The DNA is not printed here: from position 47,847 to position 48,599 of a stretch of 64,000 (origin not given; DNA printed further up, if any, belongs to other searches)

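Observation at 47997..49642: Bacterial cereblon-type CULT protein in a compact unit with a rhodanese and CysZ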

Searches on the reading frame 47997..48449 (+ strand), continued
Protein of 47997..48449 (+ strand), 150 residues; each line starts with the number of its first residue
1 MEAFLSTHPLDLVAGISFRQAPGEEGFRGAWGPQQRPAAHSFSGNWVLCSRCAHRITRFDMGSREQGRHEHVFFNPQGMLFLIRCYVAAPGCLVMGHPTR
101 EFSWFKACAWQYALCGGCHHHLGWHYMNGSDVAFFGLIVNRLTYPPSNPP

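Call 45: search_protein_families(library=pfam, alignment_id=A4, max_evalue=0.0001)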
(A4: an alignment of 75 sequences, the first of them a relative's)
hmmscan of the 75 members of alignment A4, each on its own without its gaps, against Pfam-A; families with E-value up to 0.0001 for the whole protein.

A. member 1, L001:1418-2521:- (367 aa): 0 families

B. families by the number of members that match (of 75 scanned): 52 families (the first 25 are shown)
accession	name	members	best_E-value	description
PF02602.20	HEM4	11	7.6e-71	Uroporphyrinogen-III synthase HemD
PF00590.25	TP_methylase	11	2.6e-56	Tetrapyrrole (Corrin/Porphyrin) Methylases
PF00733.27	Asn_synthase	4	6.2e-64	Asparagine synthase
PF13537.11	GATase_7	4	1.3e-33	Glutamine amidotransferase domain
PF13522.11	GATase_6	4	5.7e-27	Glutamine amidotransferase domain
PF07690.21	MFS_1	3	6.7e-38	Major Facilitator Superfamily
PF00497.25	SBP_bac_3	2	1.2e-43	Bacterial extracellular solute-binding proteins, family 3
PF13419.12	HAD_2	2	3.8e-12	Haloacid dehalogenase-like hydrolase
PF00702.32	Hydrolase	2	1.4e-09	haloacid dehalogenase-like hydrolase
PF02934.20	GatB_N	1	5.1e-116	GatB/GatE catalytic domain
PF01112.23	Asparaginase_2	1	8.6e-98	Asparaginase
PF01979.26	Amidohydro_1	1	1.7e-82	Amidohydrolase family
PF04008.19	Adenosine_kin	1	1.4e-74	Adenosine specific kinase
PF02637.23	GatB_Yqey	1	1.3e-54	GatB domain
PF01520.23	Amidase_3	1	2.4e-54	N-acetylmuramoyl-L-alanine amidase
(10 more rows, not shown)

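Call 56: search_protein_families(library=padloc, proteins=[window:47997-48449:+], max_evalue=0.001)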
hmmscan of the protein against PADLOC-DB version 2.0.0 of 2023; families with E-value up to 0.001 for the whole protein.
window:47997-48449:+ (150 aa): 0 families

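Call 61: search_protein_families(library=pfam, proteins=[L011:2633-3640:+, L038:6526-8220:+, L073:6317-8107:-, L078:6114-7907:+], max_evalue=0.001)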
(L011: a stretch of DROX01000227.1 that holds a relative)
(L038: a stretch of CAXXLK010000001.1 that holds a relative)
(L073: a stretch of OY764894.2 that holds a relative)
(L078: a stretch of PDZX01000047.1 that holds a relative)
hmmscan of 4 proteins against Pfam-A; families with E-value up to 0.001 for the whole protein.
L011:2633-3640:+ (336 aa): 1 family
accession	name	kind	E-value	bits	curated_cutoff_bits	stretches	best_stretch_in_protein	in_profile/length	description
PF04055.27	Radical_SAM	-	5.1e-25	89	29.5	1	77-227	2-158/166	Radical SAM superfamily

L038:6526-8220:+ (565 aa): 4 families
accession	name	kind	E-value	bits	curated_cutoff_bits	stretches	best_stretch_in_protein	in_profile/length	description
PF02310.24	B12-binding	-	2.5e-22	79.4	32.1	1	22-132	12-120/121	B12 binding domain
PF04055.27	Radical_SAM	-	6.6e-22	78.9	29.5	1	187-345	3-164/166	Radical SAM superfamily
PF13432.12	TPR_16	-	9.1e-06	26.5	32.7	0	466-508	15-58/65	Tetratricopeptide repeat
PF07719.23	TPR_2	-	0.00087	19.7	27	0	520-540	6-26/34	Tetratricopeptide repeat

L073:6317-8107:- (596 aa): 2 families
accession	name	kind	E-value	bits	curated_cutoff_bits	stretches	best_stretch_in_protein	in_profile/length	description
PF02310.24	B12-binding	-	1.2e-15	57.9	32.1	1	88-162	41-116/121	B12 binding domain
PF04055.27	Radical_SAM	-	2.5e-10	41.2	29.5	1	248-285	3-40/166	Radical SAM superfamily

L078:6114-7907:+ (597 aa): 0 families

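Call 62: search_protein_representatives(alignment_id=A1)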
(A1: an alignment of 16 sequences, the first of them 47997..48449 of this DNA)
Query: 16 sequences, 144 profile positions. Proteins with E-value up to 0.001 (for the whole library): 2877; up to 1e-10: 1811; up to 1e-30: 532. The best 150 are listed.
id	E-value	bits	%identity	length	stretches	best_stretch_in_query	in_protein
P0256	1.0e-103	359.4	-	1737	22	41-123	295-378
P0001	1.2e-53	197.1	-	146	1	12-143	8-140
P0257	1.4e-46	174.2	-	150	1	14-141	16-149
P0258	1.4e-46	174.2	-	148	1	14-142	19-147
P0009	2.5e-46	173.3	-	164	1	7-142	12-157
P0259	1.1e-42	161.5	-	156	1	33-143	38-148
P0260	2.0e-42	160.7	-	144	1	19-142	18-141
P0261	3.6e-42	159.8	-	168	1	21-143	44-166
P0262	2.1e-41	157.4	-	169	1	21-142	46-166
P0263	2.4e-41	157.2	-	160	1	15-143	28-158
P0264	2.9e-41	156.9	-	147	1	17-141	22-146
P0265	3.1e-41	156.8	-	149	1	26-143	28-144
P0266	3.8e-41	156.5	-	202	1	13-143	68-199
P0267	4.7e-41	156.2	-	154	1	12-143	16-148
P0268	7.3e-41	155.6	-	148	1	13-142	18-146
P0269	7.8e-41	155.5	-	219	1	13-143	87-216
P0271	8.4e-41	155.4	-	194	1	13-142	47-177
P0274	1.5e-40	154.6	-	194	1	26-143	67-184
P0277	1.7e-40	154.4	-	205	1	18-141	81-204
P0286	8.0e-40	152.2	-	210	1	33-142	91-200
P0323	4.6e-38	146.5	-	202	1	14-142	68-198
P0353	2.8e-37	144.0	-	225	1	32-142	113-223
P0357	3.5e-37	143.7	-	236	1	16-142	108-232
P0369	5.7e-37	143.0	-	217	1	32-142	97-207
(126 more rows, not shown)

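Call 64: search_protein_families(library=pfam, proteins=[P0353, P0357, P0369, P0269, P0286, P0277, P0266, P0323, P0271, P0274], max_evalue=0.01)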
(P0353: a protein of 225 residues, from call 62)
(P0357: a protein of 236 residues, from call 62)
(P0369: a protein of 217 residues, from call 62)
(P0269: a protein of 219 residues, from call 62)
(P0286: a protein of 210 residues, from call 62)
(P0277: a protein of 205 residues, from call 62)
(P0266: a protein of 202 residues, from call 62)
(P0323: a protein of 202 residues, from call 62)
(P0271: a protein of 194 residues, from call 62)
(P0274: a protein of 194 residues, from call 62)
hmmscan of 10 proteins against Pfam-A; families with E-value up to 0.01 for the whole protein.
P0353 (225 aa): 1 family
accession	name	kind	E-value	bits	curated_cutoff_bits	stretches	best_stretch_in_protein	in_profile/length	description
PF03226.21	Yippee-Mis18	-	0.0051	17.4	26.6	0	127-210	3-76/108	Yippee zinc-binding/DNA-binding /Mis18, centromere assembly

P0357 (236 aa): 0 families

P0369 (217 aa): 0 families

P0269 (219 aa): 1 family
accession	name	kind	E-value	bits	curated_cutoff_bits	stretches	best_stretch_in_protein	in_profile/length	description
PF03226.21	Yippee-Mis18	-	0.0015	19.1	26.6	0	179-202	53-76/108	Yippee zinc-binding/DNA-binding /Mis18, centromere assembly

P0286 (210 aa): 0 families

P0277 (205 aa): 1 family
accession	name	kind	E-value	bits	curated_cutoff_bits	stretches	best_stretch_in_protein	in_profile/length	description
PF03226.21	Yippee-Mis18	-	0.0002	21.9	26.6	0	159-194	41-78/108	Yippee zinc-binding/DNA-binding /Mis18, centromere assembly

P0266 (202 aa): 1 family
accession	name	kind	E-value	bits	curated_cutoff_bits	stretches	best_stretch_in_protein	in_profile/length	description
PF03226.21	Yippee-Mis18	-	0.0014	19.2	26.6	0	162-185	53-76/108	Yippee zinc-binding/DNA-binding /Mis18, centromere assembly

P0323 (202 aa): 1 family
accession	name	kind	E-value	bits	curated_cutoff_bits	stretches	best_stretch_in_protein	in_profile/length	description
PF03226.21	Yippee-Mis18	-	0.0089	16.6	26.6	0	161-185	52-76/108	Yippee zinc-binding/DNA-binding /Mis18, centromere assembly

P0271 (194 aa): 0 families

P0274 (194 aa): 1 family
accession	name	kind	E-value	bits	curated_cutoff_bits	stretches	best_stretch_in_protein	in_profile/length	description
PF03226.21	Yippee-Mis18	-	0.0083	16.7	26.6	0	87-166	3-72/108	Yippee zinc-binding/DNA-binding /Mis18, centromere assembly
